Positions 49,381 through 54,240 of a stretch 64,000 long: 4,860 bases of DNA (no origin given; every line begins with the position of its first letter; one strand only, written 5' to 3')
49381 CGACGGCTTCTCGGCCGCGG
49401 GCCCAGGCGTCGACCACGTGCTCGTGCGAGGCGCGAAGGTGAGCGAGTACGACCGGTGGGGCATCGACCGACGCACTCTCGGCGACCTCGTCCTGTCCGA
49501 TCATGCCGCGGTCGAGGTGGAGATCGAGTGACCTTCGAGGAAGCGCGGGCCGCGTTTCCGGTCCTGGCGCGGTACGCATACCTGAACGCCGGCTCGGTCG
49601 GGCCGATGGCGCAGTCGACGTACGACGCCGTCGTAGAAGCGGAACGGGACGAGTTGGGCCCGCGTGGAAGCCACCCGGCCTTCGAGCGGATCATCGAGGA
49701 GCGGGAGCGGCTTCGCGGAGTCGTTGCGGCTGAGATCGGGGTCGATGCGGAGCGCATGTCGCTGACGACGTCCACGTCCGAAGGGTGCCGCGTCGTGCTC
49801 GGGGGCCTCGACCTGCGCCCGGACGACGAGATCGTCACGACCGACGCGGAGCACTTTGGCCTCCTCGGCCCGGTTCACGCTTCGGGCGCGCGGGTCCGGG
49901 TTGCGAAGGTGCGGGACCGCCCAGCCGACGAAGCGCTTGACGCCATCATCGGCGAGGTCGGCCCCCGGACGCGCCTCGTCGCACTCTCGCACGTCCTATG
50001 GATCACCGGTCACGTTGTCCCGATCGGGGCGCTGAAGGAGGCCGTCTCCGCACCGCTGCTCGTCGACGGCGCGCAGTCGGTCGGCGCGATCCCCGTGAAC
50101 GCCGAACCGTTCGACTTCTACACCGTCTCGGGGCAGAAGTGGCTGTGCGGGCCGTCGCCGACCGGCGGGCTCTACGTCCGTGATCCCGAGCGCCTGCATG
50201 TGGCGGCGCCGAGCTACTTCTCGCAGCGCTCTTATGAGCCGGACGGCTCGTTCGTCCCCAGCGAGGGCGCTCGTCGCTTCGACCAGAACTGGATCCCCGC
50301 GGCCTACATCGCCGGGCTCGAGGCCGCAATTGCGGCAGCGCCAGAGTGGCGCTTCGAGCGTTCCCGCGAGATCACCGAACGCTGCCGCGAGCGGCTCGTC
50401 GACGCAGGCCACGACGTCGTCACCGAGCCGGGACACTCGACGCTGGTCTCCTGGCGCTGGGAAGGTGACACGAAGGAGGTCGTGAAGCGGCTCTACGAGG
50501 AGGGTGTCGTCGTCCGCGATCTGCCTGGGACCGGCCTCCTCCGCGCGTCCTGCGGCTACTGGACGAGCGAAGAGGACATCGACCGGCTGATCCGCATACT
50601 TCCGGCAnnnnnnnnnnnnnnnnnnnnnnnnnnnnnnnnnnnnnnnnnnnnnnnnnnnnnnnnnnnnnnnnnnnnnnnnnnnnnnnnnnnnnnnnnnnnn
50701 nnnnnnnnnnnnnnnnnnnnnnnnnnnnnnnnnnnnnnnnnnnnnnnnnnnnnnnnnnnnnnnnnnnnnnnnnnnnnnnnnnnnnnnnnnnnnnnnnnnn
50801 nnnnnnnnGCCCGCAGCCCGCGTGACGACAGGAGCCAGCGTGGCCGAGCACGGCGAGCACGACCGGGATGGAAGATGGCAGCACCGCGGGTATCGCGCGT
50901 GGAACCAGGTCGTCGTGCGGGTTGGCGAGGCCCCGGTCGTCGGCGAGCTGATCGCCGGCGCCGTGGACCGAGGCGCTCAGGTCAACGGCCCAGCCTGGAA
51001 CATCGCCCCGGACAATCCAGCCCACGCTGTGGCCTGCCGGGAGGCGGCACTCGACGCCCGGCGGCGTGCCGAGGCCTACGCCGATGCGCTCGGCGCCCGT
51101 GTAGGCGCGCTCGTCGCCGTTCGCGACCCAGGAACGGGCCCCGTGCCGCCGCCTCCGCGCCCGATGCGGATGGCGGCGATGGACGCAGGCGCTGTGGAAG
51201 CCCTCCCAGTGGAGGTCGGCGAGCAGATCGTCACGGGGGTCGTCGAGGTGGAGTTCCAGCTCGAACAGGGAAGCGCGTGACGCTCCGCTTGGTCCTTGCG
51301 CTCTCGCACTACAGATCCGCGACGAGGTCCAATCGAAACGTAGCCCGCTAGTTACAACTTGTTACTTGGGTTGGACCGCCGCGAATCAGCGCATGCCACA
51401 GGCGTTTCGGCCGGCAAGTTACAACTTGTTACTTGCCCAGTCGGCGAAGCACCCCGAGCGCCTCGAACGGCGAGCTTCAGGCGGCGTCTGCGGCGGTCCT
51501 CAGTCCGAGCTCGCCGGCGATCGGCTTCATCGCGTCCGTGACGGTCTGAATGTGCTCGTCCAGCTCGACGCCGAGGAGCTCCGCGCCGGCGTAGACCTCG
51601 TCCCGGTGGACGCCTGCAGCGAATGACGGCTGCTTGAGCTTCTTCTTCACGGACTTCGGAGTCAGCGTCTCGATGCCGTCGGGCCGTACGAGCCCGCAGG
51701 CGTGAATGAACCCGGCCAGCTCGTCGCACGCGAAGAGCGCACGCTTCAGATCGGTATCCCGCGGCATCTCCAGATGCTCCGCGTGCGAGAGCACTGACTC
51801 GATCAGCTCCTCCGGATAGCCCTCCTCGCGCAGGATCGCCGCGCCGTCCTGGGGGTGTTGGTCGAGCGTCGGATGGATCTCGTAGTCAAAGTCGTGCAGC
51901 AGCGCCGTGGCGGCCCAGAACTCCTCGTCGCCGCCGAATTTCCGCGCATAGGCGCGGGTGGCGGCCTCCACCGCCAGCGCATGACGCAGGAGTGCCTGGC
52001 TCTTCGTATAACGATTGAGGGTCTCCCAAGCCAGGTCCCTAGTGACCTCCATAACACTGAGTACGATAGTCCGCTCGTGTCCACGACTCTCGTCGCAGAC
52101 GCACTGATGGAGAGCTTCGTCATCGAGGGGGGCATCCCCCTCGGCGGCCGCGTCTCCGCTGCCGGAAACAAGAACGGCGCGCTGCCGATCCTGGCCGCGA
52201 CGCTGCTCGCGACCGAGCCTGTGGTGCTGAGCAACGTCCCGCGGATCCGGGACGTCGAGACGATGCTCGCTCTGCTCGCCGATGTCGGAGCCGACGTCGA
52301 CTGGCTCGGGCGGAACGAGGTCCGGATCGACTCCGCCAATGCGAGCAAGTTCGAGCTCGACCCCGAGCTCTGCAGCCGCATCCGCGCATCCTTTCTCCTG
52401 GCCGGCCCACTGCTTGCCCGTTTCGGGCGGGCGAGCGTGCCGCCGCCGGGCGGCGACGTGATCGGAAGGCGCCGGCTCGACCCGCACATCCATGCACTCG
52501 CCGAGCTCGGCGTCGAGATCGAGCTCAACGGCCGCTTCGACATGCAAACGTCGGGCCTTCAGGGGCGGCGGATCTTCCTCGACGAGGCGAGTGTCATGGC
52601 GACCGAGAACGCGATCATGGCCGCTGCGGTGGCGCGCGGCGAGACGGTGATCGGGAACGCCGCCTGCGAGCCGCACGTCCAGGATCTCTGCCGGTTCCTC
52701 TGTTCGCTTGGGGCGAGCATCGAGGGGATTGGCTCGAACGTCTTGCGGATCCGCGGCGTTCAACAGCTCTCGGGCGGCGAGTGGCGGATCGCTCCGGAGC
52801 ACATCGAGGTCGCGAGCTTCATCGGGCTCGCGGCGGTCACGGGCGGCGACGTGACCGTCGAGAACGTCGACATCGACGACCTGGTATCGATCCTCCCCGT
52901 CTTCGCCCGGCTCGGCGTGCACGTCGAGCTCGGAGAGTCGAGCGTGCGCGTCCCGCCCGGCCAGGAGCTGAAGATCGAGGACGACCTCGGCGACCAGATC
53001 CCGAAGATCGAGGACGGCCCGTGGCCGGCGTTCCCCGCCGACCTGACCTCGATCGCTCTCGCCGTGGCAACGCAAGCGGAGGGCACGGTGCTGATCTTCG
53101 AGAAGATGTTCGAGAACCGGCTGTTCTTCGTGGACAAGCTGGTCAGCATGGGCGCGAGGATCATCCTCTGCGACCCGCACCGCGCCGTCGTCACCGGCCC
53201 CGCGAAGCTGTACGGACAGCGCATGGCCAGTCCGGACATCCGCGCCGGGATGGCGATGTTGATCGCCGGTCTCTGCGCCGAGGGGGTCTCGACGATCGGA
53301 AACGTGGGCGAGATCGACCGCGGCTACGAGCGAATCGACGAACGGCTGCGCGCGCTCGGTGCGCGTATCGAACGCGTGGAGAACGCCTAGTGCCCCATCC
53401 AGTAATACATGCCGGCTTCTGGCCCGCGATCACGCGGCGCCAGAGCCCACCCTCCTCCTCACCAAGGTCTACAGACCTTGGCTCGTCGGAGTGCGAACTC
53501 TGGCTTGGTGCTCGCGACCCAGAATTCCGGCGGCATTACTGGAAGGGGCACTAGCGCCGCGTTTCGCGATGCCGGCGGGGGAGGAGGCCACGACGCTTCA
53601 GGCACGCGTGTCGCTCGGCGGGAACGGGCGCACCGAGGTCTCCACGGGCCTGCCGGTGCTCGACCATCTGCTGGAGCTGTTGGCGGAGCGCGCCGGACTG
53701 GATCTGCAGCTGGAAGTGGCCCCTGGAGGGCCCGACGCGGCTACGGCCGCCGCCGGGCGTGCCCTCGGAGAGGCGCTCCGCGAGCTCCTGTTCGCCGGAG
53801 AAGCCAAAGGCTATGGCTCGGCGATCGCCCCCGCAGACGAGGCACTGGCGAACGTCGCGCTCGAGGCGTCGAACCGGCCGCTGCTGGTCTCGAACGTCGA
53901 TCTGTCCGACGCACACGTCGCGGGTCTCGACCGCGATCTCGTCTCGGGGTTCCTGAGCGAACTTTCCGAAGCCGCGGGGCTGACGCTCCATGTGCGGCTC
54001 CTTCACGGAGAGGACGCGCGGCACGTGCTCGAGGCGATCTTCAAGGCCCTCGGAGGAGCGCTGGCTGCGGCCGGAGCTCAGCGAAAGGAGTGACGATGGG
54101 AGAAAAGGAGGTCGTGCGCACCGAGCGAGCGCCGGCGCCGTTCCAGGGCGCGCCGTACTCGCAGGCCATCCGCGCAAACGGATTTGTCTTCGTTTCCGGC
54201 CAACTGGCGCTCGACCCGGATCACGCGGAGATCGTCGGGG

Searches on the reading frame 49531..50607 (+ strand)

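Call 68: search_protein_families(library=pfam, proteins=[window:49531-50607:+], max_evalue=0.001)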
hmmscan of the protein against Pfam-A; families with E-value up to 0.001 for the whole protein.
window:49531-50607:+ (359 aa): 1 family
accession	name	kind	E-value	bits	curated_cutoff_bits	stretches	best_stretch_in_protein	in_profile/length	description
PF00266.25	Aminotran_5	-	1.2e-23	84.1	21.5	1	44-353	31-371/371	Aminotransferase class-V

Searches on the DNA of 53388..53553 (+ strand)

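Call 54: search_dna_similar(query=window:53388-53553:+, collection=plasmids, mode=distant, max_evalue=0.01, max_rows=15)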
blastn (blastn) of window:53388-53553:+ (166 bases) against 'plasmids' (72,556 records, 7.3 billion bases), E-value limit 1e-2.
No match.
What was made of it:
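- No related plasmid sequence was found either (call 54).
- Tried and rejected: A plasmid search found no match (call 54).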

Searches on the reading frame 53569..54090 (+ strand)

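Call 53: search_protein_families(library=pfam, proteins=[window:53569-54090:+], max_evalue=0.01)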
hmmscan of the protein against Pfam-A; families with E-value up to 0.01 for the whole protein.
window:53569-54090:+ (174 aa): 1 family
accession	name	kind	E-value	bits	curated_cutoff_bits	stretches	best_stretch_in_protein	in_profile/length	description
PF00475.24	IGPD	-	2.2e-30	106.1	27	1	26-165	1-144/144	Imidazoleglycerol-phosphate dehydratase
